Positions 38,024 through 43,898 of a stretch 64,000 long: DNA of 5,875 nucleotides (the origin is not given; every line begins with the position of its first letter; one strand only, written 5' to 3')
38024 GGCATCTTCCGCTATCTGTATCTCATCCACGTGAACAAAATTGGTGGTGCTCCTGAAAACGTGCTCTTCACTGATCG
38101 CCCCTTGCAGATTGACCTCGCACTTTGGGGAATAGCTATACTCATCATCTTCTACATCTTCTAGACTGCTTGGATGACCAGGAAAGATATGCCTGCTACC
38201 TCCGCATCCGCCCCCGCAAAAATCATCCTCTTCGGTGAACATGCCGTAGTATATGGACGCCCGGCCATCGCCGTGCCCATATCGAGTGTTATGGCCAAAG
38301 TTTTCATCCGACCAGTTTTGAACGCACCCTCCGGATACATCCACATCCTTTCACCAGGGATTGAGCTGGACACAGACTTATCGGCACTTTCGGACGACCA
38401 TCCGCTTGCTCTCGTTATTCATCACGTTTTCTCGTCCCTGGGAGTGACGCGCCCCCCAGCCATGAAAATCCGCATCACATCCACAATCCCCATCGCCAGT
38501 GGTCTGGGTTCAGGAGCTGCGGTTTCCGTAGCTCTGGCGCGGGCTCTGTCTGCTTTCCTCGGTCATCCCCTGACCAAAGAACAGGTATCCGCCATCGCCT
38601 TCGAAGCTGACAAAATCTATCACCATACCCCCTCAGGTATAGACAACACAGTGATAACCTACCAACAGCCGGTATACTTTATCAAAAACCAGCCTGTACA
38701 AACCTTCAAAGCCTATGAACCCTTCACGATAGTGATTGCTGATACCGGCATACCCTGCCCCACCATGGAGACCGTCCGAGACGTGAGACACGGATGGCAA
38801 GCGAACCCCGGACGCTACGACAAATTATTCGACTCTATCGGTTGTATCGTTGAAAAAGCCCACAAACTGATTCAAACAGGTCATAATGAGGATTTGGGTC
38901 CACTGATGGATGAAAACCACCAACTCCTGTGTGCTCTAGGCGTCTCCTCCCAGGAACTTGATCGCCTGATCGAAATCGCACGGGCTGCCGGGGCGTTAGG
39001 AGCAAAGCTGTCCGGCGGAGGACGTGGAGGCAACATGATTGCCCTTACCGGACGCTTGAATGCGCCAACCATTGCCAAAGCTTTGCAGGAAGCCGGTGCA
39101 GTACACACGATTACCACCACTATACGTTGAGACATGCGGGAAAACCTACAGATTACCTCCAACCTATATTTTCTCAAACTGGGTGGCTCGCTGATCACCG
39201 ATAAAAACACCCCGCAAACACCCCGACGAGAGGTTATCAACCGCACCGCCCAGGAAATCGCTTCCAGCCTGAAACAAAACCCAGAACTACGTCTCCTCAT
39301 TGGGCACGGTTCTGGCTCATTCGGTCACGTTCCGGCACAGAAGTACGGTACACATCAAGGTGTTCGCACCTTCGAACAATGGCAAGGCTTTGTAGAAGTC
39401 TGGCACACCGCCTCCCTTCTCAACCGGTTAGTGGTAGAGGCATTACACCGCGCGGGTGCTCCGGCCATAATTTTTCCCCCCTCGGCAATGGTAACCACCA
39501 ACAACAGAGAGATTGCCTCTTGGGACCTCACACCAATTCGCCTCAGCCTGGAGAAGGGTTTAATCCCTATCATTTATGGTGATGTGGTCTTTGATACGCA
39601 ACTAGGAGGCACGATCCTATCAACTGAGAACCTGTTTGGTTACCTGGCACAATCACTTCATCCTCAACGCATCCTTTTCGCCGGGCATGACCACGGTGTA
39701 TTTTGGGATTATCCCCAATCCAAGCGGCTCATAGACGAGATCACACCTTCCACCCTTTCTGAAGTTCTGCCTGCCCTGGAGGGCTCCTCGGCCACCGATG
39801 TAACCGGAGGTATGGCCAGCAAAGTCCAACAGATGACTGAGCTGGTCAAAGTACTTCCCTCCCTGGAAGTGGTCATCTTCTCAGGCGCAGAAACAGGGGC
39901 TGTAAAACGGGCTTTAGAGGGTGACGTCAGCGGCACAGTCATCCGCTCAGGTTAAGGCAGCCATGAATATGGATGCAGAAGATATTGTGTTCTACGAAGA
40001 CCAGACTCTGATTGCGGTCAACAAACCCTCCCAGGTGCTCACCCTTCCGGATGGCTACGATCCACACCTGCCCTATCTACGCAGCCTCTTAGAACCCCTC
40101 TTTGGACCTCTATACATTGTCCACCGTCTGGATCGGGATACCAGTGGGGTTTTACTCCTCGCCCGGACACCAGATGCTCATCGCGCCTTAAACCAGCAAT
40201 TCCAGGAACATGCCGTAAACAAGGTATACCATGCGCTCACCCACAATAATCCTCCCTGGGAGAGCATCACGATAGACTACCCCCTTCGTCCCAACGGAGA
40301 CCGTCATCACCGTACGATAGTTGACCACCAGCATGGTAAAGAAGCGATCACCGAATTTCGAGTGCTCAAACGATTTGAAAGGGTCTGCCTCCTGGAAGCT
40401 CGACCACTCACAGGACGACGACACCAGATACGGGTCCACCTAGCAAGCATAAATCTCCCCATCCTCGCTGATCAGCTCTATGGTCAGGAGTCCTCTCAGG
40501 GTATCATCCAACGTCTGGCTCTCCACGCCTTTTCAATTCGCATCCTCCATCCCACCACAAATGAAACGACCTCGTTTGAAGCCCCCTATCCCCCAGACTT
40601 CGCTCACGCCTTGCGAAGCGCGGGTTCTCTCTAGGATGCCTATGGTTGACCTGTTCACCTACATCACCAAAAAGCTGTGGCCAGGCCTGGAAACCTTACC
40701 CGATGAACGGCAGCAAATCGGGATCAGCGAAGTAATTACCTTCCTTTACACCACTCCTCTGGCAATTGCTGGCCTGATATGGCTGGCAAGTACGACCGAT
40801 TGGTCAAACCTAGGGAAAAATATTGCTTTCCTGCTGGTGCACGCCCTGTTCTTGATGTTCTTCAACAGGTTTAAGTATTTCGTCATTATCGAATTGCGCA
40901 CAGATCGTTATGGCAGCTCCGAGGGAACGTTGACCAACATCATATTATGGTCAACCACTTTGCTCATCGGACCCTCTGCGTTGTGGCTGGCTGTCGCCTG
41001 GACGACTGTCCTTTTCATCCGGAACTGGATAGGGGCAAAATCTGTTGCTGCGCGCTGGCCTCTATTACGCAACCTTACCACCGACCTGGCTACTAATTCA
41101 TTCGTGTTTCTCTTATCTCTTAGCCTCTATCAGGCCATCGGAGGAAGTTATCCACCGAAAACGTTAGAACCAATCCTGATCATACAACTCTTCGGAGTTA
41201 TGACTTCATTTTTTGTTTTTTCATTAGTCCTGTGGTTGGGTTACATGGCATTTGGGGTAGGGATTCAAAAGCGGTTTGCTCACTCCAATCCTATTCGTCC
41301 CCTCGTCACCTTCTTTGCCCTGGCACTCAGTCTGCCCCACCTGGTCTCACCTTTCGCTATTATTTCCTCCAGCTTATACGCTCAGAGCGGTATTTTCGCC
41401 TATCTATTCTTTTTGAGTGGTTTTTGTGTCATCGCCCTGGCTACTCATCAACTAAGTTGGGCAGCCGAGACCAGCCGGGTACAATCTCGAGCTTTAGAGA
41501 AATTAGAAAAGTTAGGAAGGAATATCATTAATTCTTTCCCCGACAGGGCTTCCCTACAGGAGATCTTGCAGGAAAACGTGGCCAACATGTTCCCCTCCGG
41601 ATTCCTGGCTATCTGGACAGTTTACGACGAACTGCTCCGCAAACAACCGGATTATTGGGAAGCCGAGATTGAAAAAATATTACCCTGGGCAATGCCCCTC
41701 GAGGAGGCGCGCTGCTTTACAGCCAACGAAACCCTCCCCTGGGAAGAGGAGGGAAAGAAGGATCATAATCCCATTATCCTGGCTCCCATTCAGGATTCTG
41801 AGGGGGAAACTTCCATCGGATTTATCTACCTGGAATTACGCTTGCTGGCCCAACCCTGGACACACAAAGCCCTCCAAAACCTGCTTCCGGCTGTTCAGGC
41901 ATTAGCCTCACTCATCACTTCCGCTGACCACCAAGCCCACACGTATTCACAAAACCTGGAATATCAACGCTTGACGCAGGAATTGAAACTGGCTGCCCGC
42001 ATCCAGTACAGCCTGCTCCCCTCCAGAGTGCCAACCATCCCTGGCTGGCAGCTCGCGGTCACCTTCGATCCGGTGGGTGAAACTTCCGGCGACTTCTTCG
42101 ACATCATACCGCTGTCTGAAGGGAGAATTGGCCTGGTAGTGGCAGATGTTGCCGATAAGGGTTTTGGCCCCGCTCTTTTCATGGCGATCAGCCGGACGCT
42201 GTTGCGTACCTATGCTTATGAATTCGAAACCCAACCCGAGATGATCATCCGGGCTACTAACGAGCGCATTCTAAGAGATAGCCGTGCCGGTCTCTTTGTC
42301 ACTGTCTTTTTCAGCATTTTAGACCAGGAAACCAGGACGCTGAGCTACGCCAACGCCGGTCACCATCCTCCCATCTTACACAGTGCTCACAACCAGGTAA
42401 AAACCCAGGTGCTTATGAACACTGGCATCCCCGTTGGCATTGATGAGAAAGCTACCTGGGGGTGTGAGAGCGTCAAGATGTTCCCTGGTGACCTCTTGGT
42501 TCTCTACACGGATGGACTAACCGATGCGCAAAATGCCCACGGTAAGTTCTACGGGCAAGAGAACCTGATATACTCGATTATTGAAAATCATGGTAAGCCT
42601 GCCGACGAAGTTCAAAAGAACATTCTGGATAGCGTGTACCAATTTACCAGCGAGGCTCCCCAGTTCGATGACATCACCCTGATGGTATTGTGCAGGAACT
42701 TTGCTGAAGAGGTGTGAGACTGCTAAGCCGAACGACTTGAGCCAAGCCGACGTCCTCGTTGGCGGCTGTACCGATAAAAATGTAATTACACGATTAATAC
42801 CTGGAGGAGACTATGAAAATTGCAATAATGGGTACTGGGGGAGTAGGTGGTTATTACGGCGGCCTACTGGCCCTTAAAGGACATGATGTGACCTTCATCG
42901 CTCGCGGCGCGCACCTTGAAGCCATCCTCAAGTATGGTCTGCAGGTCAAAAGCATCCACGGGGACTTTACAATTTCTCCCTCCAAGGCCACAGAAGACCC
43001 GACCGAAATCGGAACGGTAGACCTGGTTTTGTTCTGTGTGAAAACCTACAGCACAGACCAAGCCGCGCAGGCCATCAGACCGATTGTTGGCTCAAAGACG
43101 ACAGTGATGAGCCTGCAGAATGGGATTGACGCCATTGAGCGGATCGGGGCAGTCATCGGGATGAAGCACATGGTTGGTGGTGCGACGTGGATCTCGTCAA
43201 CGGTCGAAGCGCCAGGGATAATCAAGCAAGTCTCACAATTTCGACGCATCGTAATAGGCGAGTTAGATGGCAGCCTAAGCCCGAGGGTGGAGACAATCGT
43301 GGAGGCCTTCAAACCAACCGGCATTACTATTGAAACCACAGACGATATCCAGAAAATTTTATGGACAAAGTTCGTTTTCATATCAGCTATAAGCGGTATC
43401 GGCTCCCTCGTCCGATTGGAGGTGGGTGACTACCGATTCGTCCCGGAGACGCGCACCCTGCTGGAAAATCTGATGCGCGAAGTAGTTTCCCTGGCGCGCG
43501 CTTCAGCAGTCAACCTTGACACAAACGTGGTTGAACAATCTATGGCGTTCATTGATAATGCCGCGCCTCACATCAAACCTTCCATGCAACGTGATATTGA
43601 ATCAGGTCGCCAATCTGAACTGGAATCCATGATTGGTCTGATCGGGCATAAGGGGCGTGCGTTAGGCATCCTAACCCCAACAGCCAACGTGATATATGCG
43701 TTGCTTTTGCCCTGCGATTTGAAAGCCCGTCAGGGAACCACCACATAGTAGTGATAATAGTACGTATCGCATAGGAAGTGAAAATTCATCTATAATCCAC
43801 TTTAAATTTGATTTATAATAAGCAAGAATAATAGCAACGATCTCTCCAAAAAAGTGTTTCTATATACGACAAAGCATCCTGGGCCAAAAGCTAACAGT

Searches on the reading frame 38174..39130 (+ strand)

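Call 8: search_protein_families(library=pfam, proteins=[window:38174-39130:+], max_evalue=0.001)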
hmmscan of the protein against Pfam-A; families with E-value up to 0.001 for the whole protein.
window:38174-39130:+ (318 aa): 3 families
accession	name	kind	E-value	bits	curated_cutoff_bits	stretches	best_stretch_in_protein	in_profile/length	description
PF00288.32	GHMP_kinases_N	-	2.4e-18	66.6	22.3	1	82-163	7-84/87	GHMP kinases N terminal domain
PF08544.19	GHMP_kinases_C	-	7.4e-14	52.3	21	1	230-308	2-83/85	GHMP kinases C terminal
PF22700.2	MVD-like_N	-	0.00024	21.3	27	1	96-142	82-128/157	Diphosphomevalonate decarboxylase-like N-terminal domain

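Call 47: search_protein_families(library=ncbifam, proteins=[window:38174-39130:+], max_evalue=0.00001)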
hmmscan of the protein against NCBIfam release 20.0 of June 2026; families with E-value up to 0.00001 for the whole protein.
window:38174-39130:+ (318 aa): 15 families
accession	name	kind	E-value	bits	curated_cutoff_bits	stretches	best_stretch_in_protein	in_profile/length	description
TIGR00549.1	mevalon_kin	equivalog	3.4e-79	266.2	163.05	1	13-291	1-276/276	mevalonate kinase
NF003036.0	PRK03926.1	equivalog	1.1e-60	205.3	403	1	10-315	3-290/302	mevalonate kinase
NF003006.0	PRK03817.1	equivalog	1.7e-19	70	443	2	226-306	246-327/352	galactokinase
NF001816.0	PRK00555.1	equivalog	9.3e-13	47.9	509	1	240-307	271-339/363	galactokinase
TIGR00131.1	gal_kin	equivalog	1e-10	41.1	226.65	1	228-307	284-365/388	galactokinase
NF003705.0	PRK05322.1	equivalog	5.3e-10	38.6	385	1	227-296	282-353/388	galactokinase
NF003472.0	PRK05101.1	equivalog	9.7e-10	37.9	499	0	228-307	277-359/382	galactokinase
NF002288.1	PRK01212.1-4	equivalog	2.2e-09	36.8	194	1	85-146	67-126/303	homoserine kinase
TIGR00191.1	thrB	equivalog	2.3e-09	36.6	168.25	1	79-147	64-131/304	homoserine kinase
TIGR01220.1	Pmev_kin_Gr_pos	equivalog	8.1e-09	35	165.7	0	175-292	207-329/358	phosphomevalonate kinase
NF049969.1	GlMnHpPKinHddA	equivalog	1.1e-08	34.9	600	0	256-308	268-321/338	D-glycero-D-manno-heptose 7-phosphate kinase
NF002870.0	PRK03188.1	equivalog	1.1e-08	34.2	286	0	92-142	89-139/310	4-(cytidine 5'-diphospho)-2-C-methyl-D-erythritol kinase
TIGR01920.1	Shik_kin_archae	equivalog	2.8e-07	30.2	126.85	0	73-138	48-111/266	shikimate kinase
NF040957.1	Arch_PMK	equivalog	2e-06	27.5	500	0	109-296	92-291/316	phosphomevalonate kinase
NF009948.0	PRK13412.1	equivalog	5.1e-06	24.5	721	0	97-140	727-770/974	bifunctional fucokinase/fucose-1-phosphate guanylyltransferase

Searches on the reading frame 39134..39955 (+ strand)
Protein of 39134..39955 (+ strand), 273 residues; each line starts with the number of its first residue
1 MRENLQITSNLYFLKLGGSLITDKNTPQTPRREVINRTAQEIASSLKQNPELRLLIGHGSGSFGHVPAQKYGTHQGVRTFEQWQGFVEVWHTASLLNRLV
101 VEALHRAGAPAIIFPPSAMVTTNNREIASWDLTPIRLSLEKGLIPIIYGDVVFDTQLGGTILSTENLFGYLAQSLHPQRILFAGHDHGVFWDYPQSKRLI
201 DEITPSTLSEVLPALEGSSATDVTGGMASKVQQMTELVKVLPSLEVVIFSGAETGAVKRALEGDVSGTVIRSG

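Call 9: search_protein_families(library=pfam, proteins=[window:39134-39955:+], max_evalue=0.001)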
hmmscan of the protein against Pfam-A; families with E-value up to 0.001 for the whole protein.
window:39134-39955:+ (273 aa): 1 family
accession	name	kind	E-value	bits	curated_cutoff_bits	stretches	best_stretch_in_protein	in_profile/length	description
PF00696.33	AA_kinase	-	1.1e-26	94.5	24.9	1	13-248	4-232/234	Amino acid kinase family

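Call 47: search_protein_families(library=ncbifam, proteins=[window:39134-39955:+], max_evalue=0.00001)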
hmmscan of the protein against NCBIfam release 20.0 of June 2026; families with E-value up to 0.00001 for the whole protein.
window:39134-39955:+ (273 aa): 3 families
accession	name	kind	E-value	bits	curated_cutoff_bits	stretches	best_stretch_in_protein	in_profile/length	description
NF040647.1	IPPK_Arch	equivalog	4.4e-58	196.6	120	1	14-270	3-259/259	isopentenyl phosphate kinase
NF000338.1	fomA_AB016934.1.gene6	equivalog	9.7e-08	31.4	550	1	8-235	2-221/266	fosfomycin resistance kinase FomA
NF000122.1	485965_fosC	equivalog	1.3e-06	28.6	350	1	131-249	44-159/182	fosfomycin resistance kinase FosC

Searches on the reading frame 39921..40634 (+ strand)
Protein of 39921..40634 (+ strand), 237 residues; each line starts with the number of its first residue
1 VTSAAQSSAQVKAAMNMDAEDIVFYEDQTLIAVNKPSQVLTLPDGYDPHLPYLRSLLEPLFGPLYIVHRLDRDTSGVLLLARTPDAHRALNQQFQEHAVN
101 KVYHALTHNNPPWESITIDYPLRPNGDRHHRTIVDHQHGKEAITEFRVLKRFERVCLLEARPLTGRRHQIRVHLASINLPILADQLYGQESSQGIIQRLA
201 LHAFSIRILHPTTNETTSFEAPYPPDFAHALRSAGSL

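Call 9: search_protein_families(library=pfam, proteins=[window:39921-40634:+], max_evalue=0.001)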
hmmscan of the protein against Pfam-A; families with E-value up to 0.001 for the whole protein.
window:39921-40634:+ (237 aa): 1 family
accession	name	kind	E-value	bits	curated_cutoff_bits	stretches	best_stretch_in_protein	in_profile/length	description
PF00849.27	PseudoU_synth_2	-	3.1e-34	118.8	26.8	1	30-176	2-152/152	RNA pseudouridylate synthase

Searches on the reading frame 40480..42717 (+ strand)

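Call 9: search_protein_families(library=pfam, proteins=[window:40480-42717:+], max_evalue=0.001)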
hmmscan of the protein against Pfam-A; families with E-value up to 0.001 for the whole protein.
window:40480-42717:+ (745 aa): 1 family
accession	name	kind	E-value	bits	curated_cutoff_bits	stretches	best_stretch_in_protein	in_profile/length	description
PF07228.17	SpoIIE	-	1.4e-46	159.3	25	1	547-739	2-191/192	Stage II sporulation protein E (SpoIIE)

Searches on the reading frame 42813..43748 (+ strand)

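Call 9: search_protein_families(library=pfam, proteins=[window:42813-43748:+], max_evalue=0.001)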
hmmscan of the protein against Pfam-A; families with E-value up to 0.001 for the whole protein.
window:42813-43748:+ (311 aa): 2 families
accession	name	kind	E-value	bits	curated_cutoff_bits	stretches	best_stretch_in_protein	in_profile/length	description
PF02558.23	ApbA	-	4.1e-42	143.8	22.2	1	3-152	1-149/150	Ketopantoate reductase PanE/ApbA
PF08546.17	ApbA_C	-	6.1e-26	91.7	22.7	1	178-298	1-121/125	Ketopantoate reductase PanE/ApbA C terminal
